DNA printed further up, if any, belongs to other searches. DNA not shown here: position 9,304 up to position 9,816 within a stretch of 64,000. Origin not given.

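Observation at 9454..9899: c-di-AMP (ydaO-class) riboswitch controlling only a 70-aa zinc-ribbon ORF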

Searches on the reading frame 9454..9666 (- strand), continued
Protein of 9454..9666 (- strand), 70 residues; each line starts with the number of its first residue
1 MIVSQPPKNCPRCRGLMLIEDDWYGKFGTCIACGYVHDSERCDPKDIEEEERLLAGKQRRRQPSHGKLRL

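Call 93: predict_structure(alignment_id=A4)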
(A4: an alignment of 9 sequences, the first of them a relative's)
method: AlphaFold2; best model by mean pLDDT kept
length: 238 residues; sequences in the alignment: 9
mean_pLDDT: 60.7   pTM: 0.34
mean pLDDT of the five models: 60.7, 59.5, 59.3, 54.1, 53.5
residues with pLDDT >= 90: 20; 70-90: 70; 50-70: 43; < 50: 105
segments of 3 or more residues with pLDDT < 50: 76-85, 98-107, 109-112, 117-147, 149-173, 212-226, 236-238
pLDDT, mean of each block of 10 residues (from residue 1): 68 85 66 83 83 88 80 52 49 52 44 48 40 34 41 42 36 68 90 84 82 44 47 47
secondary structure, 60 per line:
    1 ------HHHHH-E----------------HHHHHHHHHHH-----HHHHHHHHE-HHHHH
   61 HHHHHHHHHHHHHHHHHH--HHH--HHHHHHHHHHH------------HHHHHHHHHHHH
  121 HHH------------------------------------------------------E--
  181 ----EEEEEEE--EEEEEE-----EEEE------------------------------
elements in order: H7-11 H30-40 H46-53 H56-78 H86-96 H109-123 E185-191 E194-199 E205-208
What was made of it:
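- On LuxR/GerE or sigma-70 region-4 HTH (for the N-terminal modules of long relatives, not for the window protein): The AF2 model shows a three-helix bundle at pLDDT 83-88 (call 93).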

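Call 95: fold_search(model_id=the predicted structure, library=pdb)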
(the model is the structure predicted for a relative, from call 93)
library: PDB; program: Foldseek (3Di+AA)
matches with E <= 10: 210; with E <= 0.001: 0
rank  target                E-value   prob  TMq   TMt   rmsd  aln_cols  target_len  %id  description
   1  7a6h_I                4.3e-02  0.99  0.14  0.30  11.3        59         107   20  Cryo-EM structure of human apo RNA Polymerase III (released 2021-02-03)
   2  7fji_I                5.8e-02  0.99  0.14  0.30  11.3        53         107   21  human Pol III elongation complex (released 2021-10-27)
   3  8ity_I                6.2e-02  0.99  0.14  0.54  11.6        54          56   20  human RNA polymerase III pre-initiation complex closed DNA 1 (released 2023-06-07)
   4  9k2g_I                7.9e-02  0.99  0.14  0.55   9.8        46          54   22  Human RNA Polymerase III de novo transcribing complex 13 (TC13) (released 2025-04-16)
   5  9fsr_J                1.1e-01  0.99  0.14  0.53   9.5        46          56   22  RNA Polymerase III Class III Open Mini Pre-initiation Complex 1 (OC1-mini) (released 2025-01-15)
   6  7ui9_I                1.5e-01  0.98  0.14  0.27  10.0        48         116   17  Core Mediator-PICearly (Copy A) (released 2023-02-15)
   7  6blo_I                1.8e-01  0.97  0.13  0.26   9.7        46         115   20  Pol II elongation complex with an abasic lesion at i+1 position (released 2018-02-28)
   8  6upy_I                2.4e-01  0.95  0.13  0.26   9.6        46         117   20  RNA polymerase II elongation complex with 5-guanidinohydantoin lesion in state 2E (released 2020-06-10)
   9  6upx_I                2.6e-01  0.97  0.14  0.26   9.1        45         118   20  RNA polymerase II elongation complex with 5-guanidinohydantoin lesion in state 1 (released 2020-06-10)
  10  1i50_I                2.6e-01  0.96  0.13  0.25   9.5        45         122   18  RNA POLYMERASE II CRYSTAL FORM II AT 2.8 A RESOLUTION (released 2001-04-23)
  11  6xre_I                2.7e-01  0.97  0.13  0.25   4.8        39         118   18  Structure of the p53/RNA polymerase II assembly (released 2021-03-24)
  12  4c2m_I                2.7e-01  0.80  0.11  0.21   8.0        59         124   27  Structure of RNA polymerase I at 2.8 A resolution (released 2013-10-23)
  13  1twa_I                3.1e-01  0.96  0.13  0.26   8.9        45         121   20  RNA polymerase II complexed with ATP (released 2004-11-16)
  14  4c2m_X                3.1e-01  0.91  0.11  0.22   5.2        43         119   32  Structure of RNA polymerase I at 2.8 A resolution (released 2013-10-23)
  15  6hlq_I                3.1e-01  0.80  0.13  0.26  12.3        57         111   24  Yeast RNA polymerase I* elongation complex bound to nucleotide analog GMPCPP (released 2019-04-03)
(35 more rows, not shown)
